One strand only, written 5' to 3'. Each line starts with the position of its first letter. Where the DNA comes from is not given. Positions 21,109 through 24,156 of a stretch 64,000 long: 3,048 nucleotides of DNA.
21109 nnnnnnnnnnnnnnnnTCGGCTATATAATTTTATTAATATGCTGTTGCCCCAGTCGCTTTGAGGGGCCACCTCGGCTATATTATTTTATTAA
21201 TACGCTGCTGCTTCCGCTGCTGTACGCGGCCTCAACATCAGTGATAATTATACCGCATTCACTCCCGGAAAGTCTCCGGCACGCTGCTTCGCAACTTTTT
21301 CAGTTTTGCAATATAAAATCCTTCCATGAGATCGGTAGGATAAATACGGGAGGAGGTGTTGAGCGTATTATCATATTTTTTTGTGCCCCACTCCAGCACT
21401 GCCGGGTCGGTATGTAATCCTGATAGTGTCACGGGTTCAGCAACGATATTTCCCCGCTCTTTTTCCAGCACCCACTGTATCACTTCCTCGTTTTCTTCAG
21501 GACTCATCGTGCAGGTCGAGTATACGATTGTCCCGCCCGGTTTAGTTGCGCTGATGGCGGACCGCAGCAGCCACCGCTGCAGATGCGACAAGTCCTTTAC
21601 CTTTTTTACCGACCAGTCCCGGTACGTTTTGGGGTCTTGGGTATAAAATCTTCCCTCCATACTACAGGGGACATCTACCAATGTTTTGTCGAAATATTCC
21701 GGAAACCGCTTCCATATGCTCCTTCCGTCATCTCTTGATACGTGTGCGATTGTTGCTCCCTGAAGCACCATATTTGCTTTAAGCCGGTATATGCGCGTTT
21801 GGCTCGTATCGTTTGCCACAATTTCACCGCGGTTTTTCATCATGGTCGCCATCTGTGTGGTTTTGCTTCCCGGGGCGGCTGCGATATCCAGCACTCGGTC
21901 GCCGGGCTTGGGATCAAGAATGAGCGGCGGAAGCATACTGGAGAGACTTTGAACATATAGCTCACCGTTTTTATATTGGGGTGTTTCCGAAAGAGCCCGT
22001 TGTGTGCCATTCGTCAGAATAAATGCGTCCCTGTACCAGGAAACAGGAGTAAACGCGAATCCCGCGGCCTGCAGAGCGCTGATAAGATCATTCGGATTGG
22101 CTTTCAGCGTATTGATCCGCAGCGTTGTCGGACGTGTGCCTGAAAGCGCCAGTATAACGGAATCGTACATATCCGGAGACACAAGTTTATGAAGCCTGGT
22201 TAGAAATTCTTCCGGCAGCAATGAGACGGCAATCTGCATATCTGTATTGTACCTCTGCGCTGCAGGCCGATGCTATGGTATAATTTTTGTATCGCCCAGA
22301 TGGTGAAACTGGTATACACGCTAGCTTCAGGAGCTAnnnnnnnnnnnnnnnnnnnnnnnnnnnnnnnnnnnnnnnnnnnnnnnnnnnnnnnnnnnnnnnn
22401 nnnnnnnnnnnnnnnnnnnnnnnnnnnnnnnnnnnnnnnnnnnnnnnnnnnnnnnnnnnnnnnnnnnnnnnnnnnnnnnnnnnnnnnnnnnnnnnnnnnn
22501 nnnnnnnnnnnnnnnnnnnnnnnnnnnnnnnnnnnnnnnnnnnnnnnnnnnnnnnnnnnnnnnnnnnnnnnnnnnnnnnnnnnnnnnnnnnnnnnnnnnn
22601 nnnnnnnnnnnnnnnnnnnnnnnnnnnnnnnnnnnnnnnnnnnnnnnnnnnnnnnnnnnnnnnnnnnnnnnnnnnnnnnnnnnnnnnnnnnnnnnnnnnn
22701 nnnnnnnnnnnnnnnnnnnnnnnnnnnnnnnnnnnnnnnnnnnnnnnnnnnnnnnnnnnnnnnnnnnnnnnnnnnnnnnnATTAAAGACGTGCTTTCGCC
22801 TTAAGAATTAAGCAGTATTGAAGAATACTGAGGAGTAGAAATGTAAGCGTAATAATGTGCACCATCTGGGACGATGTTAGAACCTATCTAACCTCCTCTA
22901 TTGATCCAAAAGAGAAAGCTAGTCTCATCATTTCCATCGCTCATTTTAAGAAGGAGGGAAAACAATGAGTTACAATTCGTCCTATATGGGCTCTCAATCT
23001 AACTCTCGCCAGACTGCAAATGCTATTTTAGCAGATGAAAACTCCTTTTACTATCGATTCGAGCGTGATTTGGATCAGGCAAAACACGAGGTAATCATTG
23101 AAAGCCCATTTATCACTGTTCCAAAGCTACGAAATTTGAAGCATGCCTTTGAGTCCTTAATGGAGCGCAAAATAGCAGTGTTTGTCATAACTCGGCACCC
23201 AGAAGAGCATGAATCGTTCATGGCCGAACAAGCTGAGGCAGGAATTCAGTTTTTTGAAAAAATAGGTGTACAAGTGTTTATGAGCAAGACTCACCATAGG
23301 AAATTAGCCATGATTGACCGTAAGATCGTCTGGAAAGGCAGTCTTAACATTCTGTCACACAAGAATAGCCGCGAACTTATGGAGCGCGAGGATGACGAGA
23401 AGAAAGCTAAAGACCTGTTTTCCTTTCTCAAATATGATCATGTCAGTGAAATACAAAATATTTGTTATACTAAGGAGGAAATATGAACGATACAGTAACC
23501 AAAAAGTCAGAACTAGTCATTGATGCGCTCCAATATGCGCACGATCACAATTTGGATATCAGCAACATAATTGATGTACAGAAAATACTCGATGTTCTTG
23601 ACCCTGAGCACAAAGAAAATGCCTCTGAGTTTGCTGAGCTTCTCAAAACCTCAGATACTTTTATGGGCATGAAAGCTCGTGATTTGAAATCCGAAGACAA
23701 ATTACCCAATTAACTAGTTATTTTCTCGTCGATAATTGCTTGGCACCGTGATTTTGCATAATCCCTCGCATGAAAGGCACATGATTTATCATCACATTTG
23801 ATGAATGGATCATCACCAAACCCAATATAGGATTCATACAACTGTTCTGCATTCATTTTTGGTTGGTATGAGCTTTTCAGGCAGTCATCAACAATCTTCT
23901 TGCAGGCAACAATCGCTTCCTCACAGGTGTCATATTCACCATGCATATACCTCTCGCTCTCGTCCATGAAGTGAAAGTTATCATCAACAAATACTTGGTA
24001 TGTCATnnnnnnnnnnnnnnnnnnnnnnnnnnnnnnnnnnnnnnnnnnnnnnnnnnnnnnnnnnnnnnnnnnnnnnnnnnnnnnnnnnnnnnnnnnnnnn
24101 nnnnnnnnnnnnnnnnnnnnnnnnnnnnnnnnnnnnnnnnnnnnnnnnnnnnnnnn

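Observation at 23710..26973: Candidate three-gene defence operon: RloC-like zinc-hook ABC ATPase + membrane NERD nuclease-domain protein + small Cys-rich protein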

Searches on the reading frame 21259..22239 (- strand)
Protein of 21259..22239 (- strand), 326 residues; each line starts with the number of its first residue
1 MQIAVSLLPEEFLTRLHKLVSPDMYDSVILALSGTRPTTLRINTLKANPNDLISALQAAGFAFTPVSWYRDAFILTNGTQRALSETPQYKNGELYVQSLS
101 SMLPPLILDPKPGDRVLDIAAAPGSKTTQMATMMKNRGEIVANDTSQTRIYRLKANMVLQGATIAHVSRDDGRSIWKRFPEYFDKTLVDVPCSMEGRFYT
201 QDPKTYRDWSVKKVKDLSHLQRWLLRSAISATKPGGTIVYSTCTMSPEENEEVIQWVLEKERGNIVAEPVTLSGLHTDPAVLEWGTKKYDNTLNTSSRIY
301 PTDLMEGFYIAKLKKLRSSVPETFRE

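Call 9: search_protein_families(library=pfam, proteins=[window:21259-22239:-], max_evalue=0.01)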
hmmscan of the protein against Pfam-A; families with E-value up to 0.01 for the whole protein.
window:21259-22239:- (326 aa): 6 families
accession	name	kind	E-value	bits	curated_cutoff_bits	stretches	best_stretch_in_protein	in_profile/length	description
PF01189.24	Methyltr_RsmB-F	-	3.5e-45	154.6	27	1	106-314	2-199/199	16S rRNA methyltransferase RsmB/F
PF17125.10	Methyltr_RsmF_N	-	4.3e-14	53.1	34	1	8-98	1-85/86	N-terminal domain of 16S rRNA methyltransferase RsmF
PF22458.1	RsmF-B_ferredox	-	1.5e-08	35.1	27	1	22-78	14-70/74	Methyltr_RsmF/B-like, ferredoxin-like domain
PF13847.12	Methyltransf_31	-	1.9e-05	24.8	27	1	111-258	2-123/145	Methyltransferase domain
PF01728.25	FtsJ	-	0.00065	20.1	24.1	1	111-259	20-153/181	FtsJ-like methyltransferase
PF01135.25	PCMT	-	0.00086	19.6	20.3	1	108-182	69-143/210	Protein-L-isoaspartate(D-aspartate) O-methyltransferase (PCMT)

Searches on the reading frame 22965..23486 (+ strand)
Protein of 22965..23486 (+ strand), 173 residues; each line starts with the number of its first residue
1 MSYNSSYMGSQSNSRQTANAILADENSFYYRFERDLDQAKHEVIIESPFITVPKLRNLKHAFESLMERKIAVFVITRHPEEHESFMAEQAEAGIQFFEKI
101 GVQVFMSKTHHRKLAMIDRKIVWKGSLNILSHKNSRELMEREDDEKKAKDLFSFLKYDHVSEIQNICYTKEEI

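Call 8: search_protein_families(library=pfam, proteins=[window:22965-23486:+], max_evalue=0.01)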
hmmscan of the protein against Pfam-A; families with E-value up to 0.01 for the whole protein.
window:22965-23486:+ (173 aa): 1 family
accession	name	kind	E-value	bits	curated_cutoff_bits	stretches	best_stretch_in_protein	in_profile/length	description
PF13091.12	PLDc_2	-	1.9e-09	37.9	27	1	35-130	4-101/132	PLD-like domain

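Call 62: search_protein_families(library=padloc, proteins=[window:22965-23486:+], max_evalue=0.001)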
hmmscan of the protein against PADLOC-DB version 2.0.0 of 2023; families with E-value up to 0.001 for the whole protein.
window:22965-23486:+ (173 aa): 3 families
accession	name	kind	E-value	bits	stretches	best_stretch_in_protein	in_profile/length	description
PDLC03924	MkoC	-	2.3e-12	43.9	1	17-142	982-1111/1136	-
PDLC03922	MkoB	-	3.5e-06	24.6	1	15-90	299-375/610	-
PDLC02614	DrmC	-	2.6e-05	22.1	1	36-129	30-120/153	DrmC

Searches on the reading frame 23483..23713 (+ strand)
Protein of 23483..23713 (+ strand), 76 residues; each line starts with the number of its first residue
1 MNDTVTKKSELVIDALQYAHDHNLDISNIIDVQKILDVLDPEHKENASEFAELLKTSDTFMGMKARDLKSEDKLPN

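Call 8: search_protein_families(library=pfam, proteins=[window:23483-23713:+], max_evalue=0.01)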
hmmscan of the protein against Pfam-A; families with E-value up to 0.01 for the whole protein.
window:23483-23713:+ (76 aa): 0 families

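Call 62: search_protein_families(library=padloc, proteins=[window:23483-23713:+], max_evalue=0.001)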
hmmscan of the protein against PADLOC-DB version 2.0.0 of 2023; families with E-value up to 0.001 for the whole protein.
window:23483-23713:+ (76 aa): 0 families

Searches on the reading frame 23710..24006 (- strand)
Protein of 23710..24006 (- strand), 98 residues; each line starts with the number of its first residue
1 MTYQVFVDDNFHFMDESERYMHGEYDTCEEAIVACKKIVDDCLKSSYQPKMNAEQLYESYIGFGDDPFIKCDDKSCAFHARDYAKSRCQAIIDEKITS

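Call 3: search_protein_families(library=pfam, proteins=[window:23710-24006:-], max_evalue=1)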
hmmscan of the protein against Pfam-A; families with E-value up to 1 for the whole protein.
window:23710-24006:- (98 aa): 2 families
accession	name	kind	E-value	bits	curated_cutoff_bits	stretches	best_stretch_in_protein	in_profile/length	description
PF18656.6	DUF5633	-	0.06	13.6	23.6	1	25-48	3-27/41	Family of unknown function (DUF5633)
PF08037.16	Attractin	-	0.6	10.6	25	0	24-51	13-38/55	Attractin family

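Call 4: search_protein_families(library=padloc, proteins=[window:23710-24006:-], max_evalue=1)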
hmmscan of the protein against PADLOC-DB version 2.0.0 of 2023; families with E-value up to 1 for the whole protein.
window:23710-24006:- (98 aa): 0 families

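Call 5: search_protein_families(library=ncbifam, proteins=[window:23710-24006:-], max_evalue=1)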
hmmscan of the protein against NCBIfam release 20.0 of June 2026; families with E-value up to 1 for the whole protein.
window:23710-24006:- (98 aa): 0 families

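Call 16: find_homologous_proteins(query=window:23710-24006:-, max_evalue=0.1)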
Query window:23710-24006:- (98 aa): 86 proteins with E <= 0.1 among 86 candidates.
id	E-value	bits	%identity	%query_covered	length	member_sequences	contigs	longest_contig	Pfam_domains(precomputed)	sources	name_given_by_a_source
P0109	7.2e-58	211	95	100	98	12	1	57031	-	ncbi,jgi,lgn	ncbi:MAG: hypothetical protein WC851_01705 [Candidatus Shapirobacteria bacterium]|jgi:hypothetical p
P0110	2.0e-51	190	85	100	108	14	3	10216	-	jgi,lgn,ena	-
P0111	7.8e-50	185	84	100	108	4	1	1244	-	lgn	-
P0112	4.4e-45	170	78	94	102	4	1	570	-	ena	-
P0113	6.1e-45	169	73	99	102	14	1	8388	-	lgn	-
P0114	2.1e-42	161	70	99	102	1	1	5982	-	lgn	-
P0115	3.9e-36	141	66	99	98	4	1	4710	-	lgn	-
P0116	4.0e-31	125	67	87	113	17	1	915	-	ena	-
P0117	4.2e-31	125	64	91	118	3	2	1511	-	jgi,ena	-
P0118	8.2e-31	124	60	96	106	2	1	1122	-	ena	-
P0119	2.4e-30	123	61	91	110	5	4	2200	-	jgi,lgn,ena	-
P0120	2.6e-30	123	61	94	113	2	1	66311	-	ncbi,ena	-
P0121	3.9e-30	122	57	95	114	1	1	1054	-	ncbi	-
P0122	3.1e-29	119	58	91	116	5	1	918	-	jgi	jgi:hypothetical protein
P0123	6.6e-29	118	60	91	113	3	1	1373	-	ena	-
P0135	6.0e-25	105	54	96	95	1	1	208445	-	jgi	jgi:hypothetical protein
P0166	4.4e-22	96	50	96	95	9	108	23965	-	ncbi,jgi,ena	jgi:hypothetical protein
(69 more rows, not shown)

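Call 40: search_solved_structures(query=window:23710-24006:-, max_evalue=10)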
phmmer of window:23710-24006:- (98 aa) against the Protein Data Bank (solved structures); distinct sequences matched with E-value up to 10: 1.
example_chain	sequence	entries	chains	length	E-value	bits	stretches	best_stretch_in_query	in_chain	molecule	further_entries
9dnk_A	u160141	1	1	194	1.4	12.7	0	17-64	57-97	Engineered RamR Variant R2.1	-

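Call 43: find_encoding_contigs(protein=P0135, flank=4000, max_places=2)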
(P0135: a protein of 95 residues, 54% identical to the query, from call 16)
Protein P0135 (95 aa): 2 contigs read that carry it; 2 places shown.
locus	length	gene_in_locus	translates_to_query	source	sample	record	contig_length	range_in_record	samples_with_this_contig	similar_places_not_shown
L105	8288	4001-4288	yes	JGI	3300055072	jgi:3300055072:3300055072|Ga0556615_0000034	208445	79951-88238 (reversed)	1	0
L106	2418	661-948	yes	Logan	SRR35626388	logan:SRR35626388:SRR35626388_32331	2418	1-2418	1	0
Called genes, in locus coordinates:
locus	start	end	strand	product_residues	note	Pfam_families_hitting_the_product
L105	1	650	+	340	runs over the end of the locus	PF03480:DctP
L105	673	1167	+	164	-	PF04290:DctQ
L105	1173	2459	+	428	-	PF06808:DctM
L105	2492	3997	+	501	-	PF11794:HpaB_N, PF03241:HpaB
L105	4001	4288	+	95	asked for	-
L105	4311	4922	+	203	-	PF05685:Uma2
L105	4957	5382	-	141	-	PF00903:Glyoxalase, PF13669:Glyoxalase_4 (weak), PF18029:Glyoxalase_6 (weak)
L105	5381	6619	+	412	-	PF02771:Acyl-CoA_dh_N, PF02770:Acyl-CoA_dh_M, PF00441:Acyl-CoA_dh_1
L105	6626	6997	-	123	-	-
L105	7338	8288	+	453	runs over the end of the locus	PF13384:HTH_23, PF13518:HTH_28, PF13551:HTH_29, PF13565:HTH_32, PF00941:FAD_binding_5, PF03450:CO_deh_flav_C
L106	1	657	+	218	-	?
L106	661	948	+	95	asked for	-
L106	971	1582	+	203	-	PF05685:Uma2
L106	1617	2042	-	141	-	PF00903:Glyoxalase, PF13669:Glyoxalase_4 (weak), PF18029:Glyoxalase_6 (weak)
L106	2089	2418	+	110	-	?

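Call 44: find_encoding_contigs(protein=P0166, flank=4000, max_places=4)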
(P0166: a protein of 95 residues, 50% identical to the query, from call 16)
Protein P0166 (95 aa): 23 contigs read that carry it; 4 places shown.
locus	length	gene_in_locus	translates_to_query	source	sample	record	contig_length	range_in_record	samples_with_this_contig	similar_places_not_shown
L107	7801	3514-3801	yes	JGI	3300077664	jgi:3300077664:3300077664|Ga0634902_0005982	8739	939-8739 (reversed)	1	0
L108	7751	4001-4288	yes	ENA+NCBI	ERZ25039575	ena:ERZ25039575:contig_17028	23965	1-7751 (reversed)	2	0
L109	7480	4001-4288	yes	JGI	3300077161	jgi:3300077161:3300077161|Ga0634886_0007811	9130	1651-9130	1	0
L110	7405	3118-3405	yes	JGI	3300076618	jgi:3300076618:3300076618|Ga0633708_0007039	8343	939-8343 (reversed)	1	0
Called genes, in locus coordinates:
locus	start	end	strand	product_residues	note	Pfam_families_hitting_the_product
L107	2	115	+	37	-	?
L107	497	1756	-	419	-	PF13167:GTP-bdg_N, PF16360:GTP-bdg_M, PF00009:GTP_EFTU (faint), PF01926:MMR_HSR1, PF16897:MMR_HSR1_Xtn (weak)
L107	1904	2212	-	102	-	PF17209:Hfq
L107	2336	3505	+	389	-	PF01041:DegT_DnrJ_EryC1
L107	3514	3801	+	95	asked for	-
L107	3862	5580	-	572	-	-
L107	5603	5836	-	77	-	-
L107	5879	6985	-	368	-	PF08239:SH3_3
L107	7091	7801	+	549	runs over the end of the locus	?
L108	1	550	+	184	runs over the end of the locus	PF01872:RibD_C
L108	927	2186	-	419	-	PF13167:GTP-bdg_N, PF16360:GTP-bdg_M, PF00009:GTP_EFTU (faint), PF01926:MMR_HSR1, PF16897:MMR_HSR1_Xtn (weak)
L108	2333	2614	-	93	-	PF17209:Hfq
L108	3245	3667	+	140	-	PF01041:DegT_DnrJ_EryC1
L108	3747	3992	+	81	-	PF01041:DegT_DnrJ_EryC1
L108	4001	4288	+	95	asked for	-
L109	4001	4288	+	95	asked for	-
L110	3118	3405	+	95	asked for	-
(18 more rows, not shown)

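Call 48: predict_structure(alignment_id=A2)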
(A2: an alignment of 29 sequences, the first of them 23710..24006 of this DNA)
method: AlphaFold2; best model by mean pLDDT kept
length: 98 residues; sequences in the alignment: 29
mean_pLDDT: 89.2   pTM: 0.82
mean pLDDT of the five models: 89.2, 86.6, 84.7, 81.5, 80.7
residues with pLDDT >= 90: 71; 70-90: 18; 50-70: 9; < 50: 0
segments of 3 or more residues with pLDDT < 50: none
pLDDT, mean of each block of 10 residues (from residue 1): 86 66 95 97 93 95 91 91 94 83
secondary structure, 60 per line:
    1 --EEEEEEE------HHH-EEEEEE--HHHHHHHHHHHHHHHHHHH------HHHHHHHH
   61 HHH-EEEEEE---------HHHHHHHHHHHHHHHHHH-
elements in order: E3-9 E20-25 H28-46 H53-63 E65-70 H80-97

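Call 52: fold_search(model_id=the predicted structure, library=pdb)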
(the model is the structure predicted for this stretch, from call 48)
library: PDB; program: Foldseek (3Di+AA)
matches with E <= 10: 54; with E <= 0.001: 0
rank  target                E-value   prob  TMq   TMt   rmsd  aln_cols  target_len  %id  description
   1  7o6n_A                2.4e-03  0.99  0.39  0.40   6.2        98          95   17  Crystal structure of C. elegans ERH-2 PID-3 complex (released 2021-08-25)
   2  7ejs_B                3.6e-03  0.99  0.41  0.38   5.9        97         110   18  Structure of ERH-2 bound to PICS-1 (released 2021-08-25)
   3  7o6n_B                4.8e-03  0.97  0.38  0.38   6.2        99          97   17  Crystal structure of C. elegans ERH-2 PID-3 complex (released 2021-08-25)
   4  2nml                  5.5e-03  0.98  0.40  0.40   6.6       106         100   12  Crystal structure of HEF2/ERH at 1.55 A resolution (released 2006-10-31)
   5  7o6l_A                5.5e-03  0.98  0.37  0.38   6.0        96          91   17  Crystal structure of C. elegans ERH-2 (released 2021-08-25)
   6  1w9g_A                5.8e-03  0.97  0.38  0.37   6.8       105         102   12  Structure of ERH (Enhencer of Rudimentary Gene) (released 2005-04-06)
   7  7ejs_A                6.5e-03  0.99  0.43  0.40   6.6        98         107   18  Structure of ERH-2 bound to PICS-1 (released 2021-08-25)
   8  1wz7_A                2.5e-02  0.89  0.38  0.37   6.6       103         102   13  Crystal structure of enhancer of rudimentary homologue (ERH) (released 2005-05-03)
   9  1wz7_B                2.8e-02  0.84  0.37  0.37   6.5       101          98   14  Crystal structure of enhancer of rudimentary homologue (ERH) (released 2005-05-03)
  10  1wz7_C                4.8e-02  0.84  0.39  0.40   6.3        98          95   11  Crystal structure of enhancer of rudimentary homologue (ERH) (released 2005-05-03)
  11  6s2w_A                2.3e-01  0.60  0.39  0.42   6.0        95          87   12  Structure of S. pombe Erh1, a protein important for meiotic mRNA decay in mitosis and meiosis progression. (released 2020-02-12)
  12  6akj_B                4.2e-01  0.41  0.40  0.37   6.3       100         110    9  The crystal structure of EMC complex (released 2019-02-13)
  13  3tf2_B                1.6e+00  0.11  0.25  0.16   7.6        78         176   12  Crystal structure of the cap free human translation initiation factor eIF4E (released 2011-08-31)
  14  5m80_D                2.1e+00  0.16  0.30  0.20   7.1        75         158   13  Translation initiation factor 4E in complex with (RP)-iPr-m7GppSpG mRNA 5' cap analog (released 2017-12-20)
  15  7fao_A                2.4e+00  0.20  0.40  0.41   8.2        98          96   14  Top7 surface mutant K42A Q43A K46A K57S K58S, and I68R (released 2022-05-18)
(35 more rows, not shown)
